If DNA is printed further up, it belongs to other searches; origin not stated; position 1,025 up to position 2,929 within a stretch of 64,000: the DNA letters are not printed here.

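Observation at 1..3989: Three-gene cohesin/dockerin cassette that could build a tiered surface scaffold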

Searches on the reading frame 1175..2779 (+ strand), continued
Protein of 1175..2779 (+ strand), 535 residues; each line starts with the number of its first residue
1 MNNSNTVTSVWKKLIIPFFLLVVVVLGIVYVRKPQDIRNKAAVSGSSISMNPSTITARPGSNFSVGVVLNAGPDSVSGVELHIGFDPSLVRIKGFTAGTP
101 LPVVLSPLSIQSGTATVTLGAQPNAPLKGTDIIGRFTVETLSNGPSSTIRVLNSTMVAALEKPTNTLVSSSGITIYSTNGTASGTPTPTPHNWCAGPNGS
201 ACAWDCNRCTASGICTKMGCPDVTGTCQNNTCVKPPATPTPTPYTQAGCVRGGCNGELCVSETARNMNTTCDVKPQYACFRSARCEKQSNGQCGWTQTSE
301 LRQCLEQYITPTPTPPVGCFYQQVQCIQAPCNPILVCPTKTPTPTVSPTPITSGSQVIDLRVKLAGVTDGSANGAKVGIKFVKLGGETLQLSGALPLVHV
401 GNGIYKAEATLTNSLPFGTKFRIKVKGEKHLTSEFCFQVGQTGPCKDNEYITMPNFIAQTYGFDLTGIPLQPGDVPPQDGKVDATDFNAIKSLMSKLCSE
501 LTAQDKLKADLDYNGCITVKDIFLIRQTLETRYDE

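Call 43: find_encoding_contigs(protein=P0118, flank=6000, max_places=1)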
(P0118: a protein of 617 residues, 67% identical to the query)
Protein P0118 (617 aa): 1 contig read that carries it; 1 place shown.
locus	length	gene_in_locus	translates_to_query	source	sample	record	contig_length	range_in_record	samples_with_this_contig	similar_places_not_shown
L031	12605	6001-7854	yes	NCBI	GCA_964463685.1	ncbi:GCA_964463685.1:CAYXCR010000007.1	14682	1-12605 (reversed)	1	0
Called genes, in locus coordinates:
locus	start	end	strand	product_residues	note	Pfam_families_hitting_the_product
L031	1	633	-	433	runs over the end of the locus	PF01794:Ferric_reduct, PF08022:FAD_binding_8, PF00175:NAD_binding_1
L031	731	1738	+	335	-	-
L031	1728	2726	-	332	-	PF03576:Peptidase_S58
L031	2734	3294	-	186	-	PF04932:Wzy_C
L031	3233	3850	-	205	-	-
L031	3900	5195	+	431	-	PF00404:Dockerin_1 (faint)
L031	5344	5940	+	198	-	PF00404:Dockerin_1 (weak)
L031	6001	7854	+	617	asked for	-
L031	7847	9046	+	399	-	PF00963:Cohesin (weak)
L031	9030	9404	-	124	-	PF01687:Flavokinase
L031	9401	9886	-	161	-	PF04307:YdjM (weak)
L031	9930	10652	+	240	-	PF03734:YkuD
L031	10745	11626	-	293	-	PF00483:NTP_transferase, PF12804:NTP_transf_3 (weak)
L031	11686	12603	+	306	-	?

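Call 48: predict_structure(alignment_id=A3)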
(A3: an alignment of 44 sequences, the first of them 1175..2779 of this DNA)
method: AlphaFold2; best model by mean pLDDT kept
length: 535 residues; sequences in the alignment: 44
mean_pLDDT: 78.8   pTM: 0.43
mean pLDDT of the five models: 78.8, 78.4, 77.7, 76.8, 76.2
residues with pLDDT >= 90: 288; 70-90: 77; 50-70: 74; < 50: 96
segments of 3 or more residues with pLDDT < 50: 1-3, 34-41, 182-188, 239-277, 284-297, 309-311, 325-330, 340-344, 346-348, 533-535
pLDDT, mean of each block of 10 residues (from residue 1): 52 85 91 54 81 91 97 96 97 97 97 97 95 98 88 96 94 80 47 82 73 58 83 69 34 30 36 44 44 48 57 60 50 60 48 79 97 97 95 94 96 89 97 96 95 80 96 94 95 96 96 97 94 55
secondary structure, 60 per line:
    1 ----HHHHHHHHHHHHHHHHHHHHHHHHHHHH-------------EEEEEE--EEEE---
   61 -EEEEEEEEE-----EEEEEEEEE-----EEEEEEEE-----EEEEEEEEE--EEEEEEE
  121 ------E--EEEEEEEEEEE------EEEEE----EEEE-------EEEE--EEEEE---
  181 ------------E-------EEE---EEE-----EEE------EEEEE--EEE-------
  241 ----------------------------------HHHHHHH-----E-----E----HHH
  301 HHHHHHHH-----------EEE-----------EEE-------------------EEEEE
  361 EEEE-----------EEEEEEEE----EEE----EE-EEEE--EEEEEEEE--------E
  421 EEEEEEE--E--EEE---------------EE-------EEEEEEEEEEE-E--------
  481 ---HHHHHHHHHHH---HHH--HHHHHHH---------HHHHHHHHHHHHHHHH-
elements in order: H5-32 E46-51 E54-57 E62-70 E76-84 E90-97 E103-111 E114-120 E130-140 E147-151 E156-159 E167-170 E173-177 E201-203 E207-209 E215-217 E224-228 E231-233 H275-281 H298-308 E320-322 E334-336 E356-364 E376-383 E388-390 E398-401 E404-411 E420-427 E433-435 E460-470 H484-494 H503-509 H519-534

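Call 51: fold_search(model_id=the predicted structure, library=pdb)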
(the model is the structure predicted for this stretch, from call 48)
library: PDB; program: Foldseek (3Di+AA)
matches with E <= 10: 1991; with E <= 0.001: 39
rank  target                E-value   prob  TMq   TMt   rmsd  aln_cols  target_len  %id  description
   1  6kgf_C                1.3e-09  1.00  0.23  0.77   2.4       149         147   18  Crystal structure of CaDoc0917(R16D)-CaCohA2 complex at pH 8.2 (released 2020-07-08)
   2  6kgc_A                5.7e-09  1.00  0.23  0.78   2.3       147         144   18  Crystal structure of CaDoc0917(R49D)-CaCohA2 complex at pH 5.4 (released 2020-07-08)
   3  1g1k_A                6.1e-09  1.00  0.22  0.71   3.1       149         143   15  COHESIN MODULE FROM THE CELLULOSOME OF CLOSTRIDIUM CELLULOLYTICUM (released 2000-11-22)
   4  2vn5_C                8.0e-09  1.00  0.21  0.70   2.8       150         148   13  The Clostridium cellulolyticum dockerin displays a dual binding mode for its cohesin partner (released 2008-05-20)
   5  6kgf_A                9.4e-09  1.00  0.22  0.76   2.5       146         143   18  Crystal structure of CaDoc0917(R16D)-CaCohA2 complex at pH 8.2 (released 2020-07-08)
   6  6kgd_A                1.0e-08  1.00  0.23  0.78   2.3       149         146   18  Crystal structure of CaDoc0917(R49D)-CaCohA2 complex at pH 8.0 (released 2020-07-08)
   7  6kge_A                1.5e-08  1.00  0.22  0.78   2.4       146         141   18  Crystal structure of CaDoc0917(R16D)-CaCohA2 complex at pH 5.5 (released 2020-07-08)
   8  2vn5_A                3.2e-08  1.00  0.21  0.72   2.9       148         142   15  The Clostridium cellulolyticum dockerin displays a dual binding mode for its cohesin partner (released 2008-05-20)
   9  6kg8_MODEL_1_A        4.6e-08  1.00  0.22  0.71   3.0       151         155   18  Solution structure of CaCohA2 from Clostridium acetobutylicum (released 2020-07-08)
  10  2xdh                  7.6e-08  1.00  0.22  0.77   2.9       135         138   15  Non-cellulosomal cohesin from the hyperthermophilic archaeon Archaeoglobus fulgidus (released 2010-05-26)
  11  2vn6_A                1.0e-07  1.00  0.24  0.76   2.9       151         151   13  The Clostridium cellulolyticum dockerin displays a dual binding mode for its cohesin partner (released 2008-05-13)
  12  2jh2_A                3.0e-07  1.00  0.20  0.72   3.3       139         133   14  X-ray crystal structure of a cohesin-like module from Clostridium perfringens (released 2007-11-06)
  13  2jh2_B                3.2e-07  1.00  0.21  0.72   3.6       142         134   14  X-ray crystal structure of a cohesin-like module from Clostridium perfringens (released 2007-11-06)
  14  2w1n                  4.2e-07  1.00  0.21  0.46   3.6       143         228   14  cohesin and fibronectin type-III double module construct from the Clostridium perfringens glycoside hydrolase GH84C (released 2009-02-03)
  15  5aoz                  6.2e-07  1.00  0.21  0.68   4.1       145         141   14  High resolution SeMet structure of the third cohesin from Ruminococcus flavefaciens scaffoldin protein, ScaB (released 2016-09-28)
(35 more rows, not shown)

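Call 66: predict_structure(alignment_id=A4)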
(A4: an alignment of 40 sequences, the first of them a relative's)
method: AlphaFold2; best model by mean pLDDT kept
length: 601 residues; sequences in the alignment: 40
mean_pLDDT: 74.9   pTM: 0.42
mean pLDDT of the five models: 74.9, 73.7, 73.2, 72.8, 70.1
residues with pLDDT >= 90: 242; 70-90: 146; 50-70: 86; < 50: 127
segments of 3 or more residues with pLDDT < 50: 293-323, 325-348, 350-354, 356-364, 367-378, 394-399, 412-442, 472-477
pLDDT, mean of each block of 10 residues (from residue 1): 89 85 54 81 84 94 90 95 87 81 76 96 93 87 94 96 94 94 95 88 91 92 94 92 94 75 77 79 79 41 35 38 37 36 42 45 47 41 57 47 63 39 37 38 59 67 54 49 88 92 93 91 94 88 79 93 96 88 96 95 80
secondary structure, 60 per line:
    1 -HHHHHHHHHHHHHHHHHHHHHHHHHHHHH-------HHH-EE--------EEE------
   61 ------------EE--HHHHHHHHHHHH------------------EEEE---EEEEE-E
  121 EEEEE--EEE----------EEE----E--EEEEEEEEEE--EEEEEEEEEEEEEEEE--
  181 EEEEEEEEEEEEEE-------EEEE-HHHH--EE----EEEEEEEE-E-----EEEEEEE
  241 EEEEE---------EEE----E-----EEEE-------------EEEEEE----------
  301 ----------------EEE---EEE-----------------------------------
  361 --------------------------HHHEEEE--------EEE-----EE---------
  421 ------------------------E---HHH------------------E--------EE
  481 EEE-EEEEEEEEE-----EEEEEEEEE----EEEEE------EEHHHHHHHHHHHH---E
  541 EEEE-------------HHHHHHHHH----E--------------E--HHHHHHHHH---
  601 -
elements in order: H2-30 E52-54 H77-88 E107-110 E114-118 E120-125 E128-130 E141-143 E151-160 E163-178 E181-194 E202-205 H207-210 E219-226 E234-245 E255-257 E268-271 E285-290 E317-319 E323-325 E390-393 E402-404 E479-483 E485-493 E499-507 E512-516 H525-536 E540-544 H558-566 H589-597

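Call 68: fold_search(model_id=the predicted structure, library=pdb)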
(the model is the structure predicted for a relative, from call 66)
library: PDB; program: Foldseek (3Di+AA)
matches with E <= 10: 658; with E <= 0.001: 6
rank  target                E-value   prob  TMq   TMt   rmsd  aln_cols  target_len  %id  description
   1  6wlw_U                1.9e-06  1.00  0.21  0.56   3.8       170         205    9  The Vo region of human V-ATPase in state 1 (focused refinement) (released 2020-11-11)
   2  7khr_s                5.2e-06  1.00  0.20  0.53   4.7       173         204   11  Cryo-EM structure of bafilomycin A1-bound intact V-ATPase from bovine brain (released 2021-03-17)
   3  9det_o                2.0e-05  1.00  0.20  0.53   3.9       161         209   11  Human V-ATPase Vo subcomplex (containing subunit isoform a4) bound to nanobody and inhibitor (released 2025-09-10)
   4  6xbw_s                3.4e-05  1.00  0.20  0.55   4.0       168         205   10  Cryo-EM structure of V-ATPase from bovine brain, state 1 (released 2020-08-19)
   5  9cfc_U                9.5e-05  1.00  0.20  0.53   5.5       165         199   12  Cryo-EM structure of human kidney V-ATPase state 2 (released 2025-08-06)
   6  6wm3_U                1.6e-04  1.00  0.20  0.54   4.6       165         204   10  Human V-ATPase in state 2 with SidK and ADP (released 2020-11-11)
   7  9r6t_A                8.9e-02  0.10  0.07  0.05  20.1       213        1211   13  Prefusion stabilized spike glycoprotein of equine coronavirus. (released 2026-03-11)
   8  5zyk                  1.0e-01  0.10  0.09  0.16  19.9       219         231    8  Crystal structure of CERT START domain in complex with compound E25 (released 2019-02-27)
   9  6qfk_A                1.4e-01  0.15  0.10  0.05  17.8       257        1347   11  EngBF DARPin Fusion 4b G10 (released 2019-11-06)
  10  9r6q_A                1.4e-01  0.07  0.07  0.10  18.5       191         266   10  Local refinement of the N-terminal domain (NTD) and receptor binding domain (RBD) from the Porcine hemagglutinating en (released 2025-08-06)
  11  7sbv_A                1.7e-01  0.08  0.07  0.04  19.6       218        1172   10  Structure of OC43 spike in complex with polyclonal Fab4 (Donor 269) (released 2022-05-04)
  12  6ubl_A                1.8e-01  0.30  0.13  0.28  13.5       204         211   10  Structure of DynF from the Dynemicin Biosynthesis Pathway of Micromonospora chersina (released 2020-09-16)
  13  6sh9_B                1.8e-01  0.13  0.10  0.05  18.6       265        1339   12  EngBF DARPin Fusion 4b D12 (released 2019-11-06)
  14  1u17_A                1.9e-01  0.08  0.07  0.16  16.4       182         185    9  1.7 A Crystal structure of H60C mutant of Nitrophorin I. Heme complexed with two molecules imidazole (released 2005-07-26)
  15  9exg_A                2.2e-01  0.06  0.08  0.10  19.0       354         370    8  Crystal structure of Yeast Clathrin Heavy Chain N-terminal domain bound to Epsin-2 peptide (LIDL) (released 2024-11-13)
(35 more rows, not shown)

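Call 79: search_protein_families(library=ncbifam, proteins=[L001:6894-8012:-, L001:5930-6901:-], max_evalue=0.01)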
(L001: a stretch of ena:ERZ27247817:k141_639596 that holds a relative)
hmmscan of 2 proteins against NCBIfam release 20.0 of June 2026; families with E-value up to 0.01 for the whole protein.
L001:6894-8012:- (373 aa): 0 families

L001:5930-6901:- (324 aa): 0 families

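Call 80: search_protein_families(library=pfam, proteins=[L001:6894-8012:-, L025:1930-3618:+, L025:3626-4933:+, L031:5344-5937:+], max_evalue=0.01)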
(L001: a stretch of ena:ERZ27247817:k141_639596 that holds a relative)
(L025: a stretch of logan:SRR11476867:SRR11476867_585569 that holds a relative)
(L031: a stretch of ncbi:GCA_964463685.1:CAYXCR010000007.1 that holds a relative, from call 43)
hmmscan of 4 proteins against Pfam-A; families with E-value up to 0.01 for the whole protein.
L001:6894-8012:- (373 aa): 1 family
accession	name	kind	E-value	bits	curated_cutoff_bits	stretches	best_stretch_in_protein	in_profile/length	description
PF04932.20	Wzy_C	-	2.7e-13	50.4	31.7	1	177-318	3-149/149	O-Antigen ligase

L025:1930-3618:+ (563 aa): 2 families
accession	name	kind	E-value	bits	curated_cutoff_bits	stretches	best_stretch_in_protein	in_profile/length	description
PF01833.30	TIG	-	5.1e-08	33.2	20.9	1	308-387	1-82/84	IPT/TIG domain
PF13405.12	EF-hand_6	-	0.0068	16.5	25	0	531-552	7-28/30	EF-hand domain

L025:3626-4933:+ (436 aa): 1 family
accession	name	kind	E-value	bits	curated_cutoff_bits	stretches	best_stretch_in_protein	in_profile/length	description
PF18911.6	PKD_4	-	0.0017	18.8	27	1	228-299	15-76/85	PKD domain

L031:5344-5937:+ (198 aa): 1 family
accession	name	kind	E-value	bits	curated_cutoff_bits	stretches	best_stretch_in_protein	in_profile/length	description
PF00404.24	Dockerin_1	-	2.9e-07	31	22.9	1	145-194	2-54/57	Dockerin type I domain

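Call 90: find_encoding_contigs(protein=P0197, flank=5000, max_places=1)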
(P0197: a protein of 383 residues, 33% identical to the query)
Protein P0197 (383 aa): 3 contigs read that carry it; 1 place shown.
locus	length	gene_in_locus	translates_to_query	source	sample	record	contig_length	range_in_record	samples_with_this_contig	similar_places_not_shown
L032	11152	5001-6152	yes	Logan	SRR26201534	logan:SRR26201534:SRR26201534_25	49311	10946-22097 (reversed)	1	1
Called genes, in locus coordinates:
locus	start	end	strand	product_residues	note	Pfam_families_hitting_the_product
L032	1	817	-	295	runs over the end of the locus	PF00226:DnaJ, PF01556:DnaJ_C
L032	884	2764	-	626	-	PF00012:HSP70, PF06723:MreB_Mbl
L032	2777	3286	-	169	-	PF01025:GrpE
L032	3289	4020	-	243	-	PF03444:WHD_HrcA (weak), PF01628:HrcA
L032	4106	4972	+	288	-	PF00404:Dockerin_1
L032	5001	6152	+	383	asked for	PF00963:Cohesin (weak), PF00404:Dockerin_1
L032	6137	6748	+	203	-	-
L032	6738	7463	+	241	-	-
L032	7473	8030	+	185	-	PF00041:fn3, PF16656:Pur_ac_phosph_N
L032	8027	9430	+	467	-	PF01229:Glyco_hydro_39, PF11790:Glyco_hydro_cc (weak)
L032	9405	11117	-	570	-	PF01943:Polysacc_synt (weak), PF03023:MurJ, PF13440:Polysacc_synt_3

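Call 91: find_encoding_contigs(protein=P0142, flank=5000, max_places=1)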
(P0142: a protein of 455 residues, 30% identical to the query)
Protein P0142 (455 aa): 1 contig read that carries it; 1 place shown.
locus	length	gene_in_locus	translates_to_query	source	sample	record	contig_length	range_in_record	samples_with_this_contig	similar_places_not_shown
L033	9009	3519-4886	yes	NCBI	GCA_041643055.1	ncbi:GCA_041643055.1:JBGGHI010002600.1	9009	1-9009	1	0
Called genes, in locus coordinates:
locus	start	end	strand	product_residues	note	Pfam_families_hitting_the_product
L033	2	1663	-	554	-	?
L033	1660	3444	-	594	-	PF01411:tRNA-synt_2c, PF07973:tRNA_SAD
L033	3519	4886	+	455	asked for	-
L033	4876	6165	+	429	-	-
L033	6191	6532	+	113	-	-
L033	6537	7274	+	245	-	PF00106:adh_short, PF08659:KR (faint), PF13561:adh_short_C2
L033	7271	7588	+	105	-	PF03091:CutA1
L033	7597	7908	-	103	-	-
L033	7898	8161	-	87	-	-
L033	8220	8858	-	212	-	PF13413:HTH_25, PF09136:Glucodextran_B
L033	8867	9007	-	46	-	?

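Call 92: find_encoding_contigs(protein=P0176, flank=5000, max_places=1)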
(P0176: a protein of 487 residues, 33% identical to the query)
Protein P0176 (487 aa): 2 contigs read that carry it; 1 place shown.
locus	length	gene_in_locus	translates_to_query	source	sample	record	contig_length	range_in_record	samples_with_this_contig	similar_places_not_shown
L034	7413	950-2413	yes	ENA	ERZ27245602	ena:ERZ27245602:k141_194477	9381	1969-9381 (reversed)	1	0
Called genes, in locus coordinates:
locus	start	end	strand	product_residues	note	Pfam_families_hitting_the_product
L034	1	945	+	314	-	?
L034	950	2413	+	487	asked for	PF00963:Cohesin, PF00404:Dockerin_1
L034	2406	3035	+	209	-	-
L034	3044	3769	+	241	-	-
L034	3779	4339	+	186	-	PF00041:fn3, PF16656:Pur_ac_phosph_N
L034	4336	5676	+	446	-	PF01229:Glyco_hydro_39, PF11790:Glyco_hydro_cc (weak)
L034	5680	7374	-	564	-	PF03023:MurJ, PF13440:Polysacc_synt_3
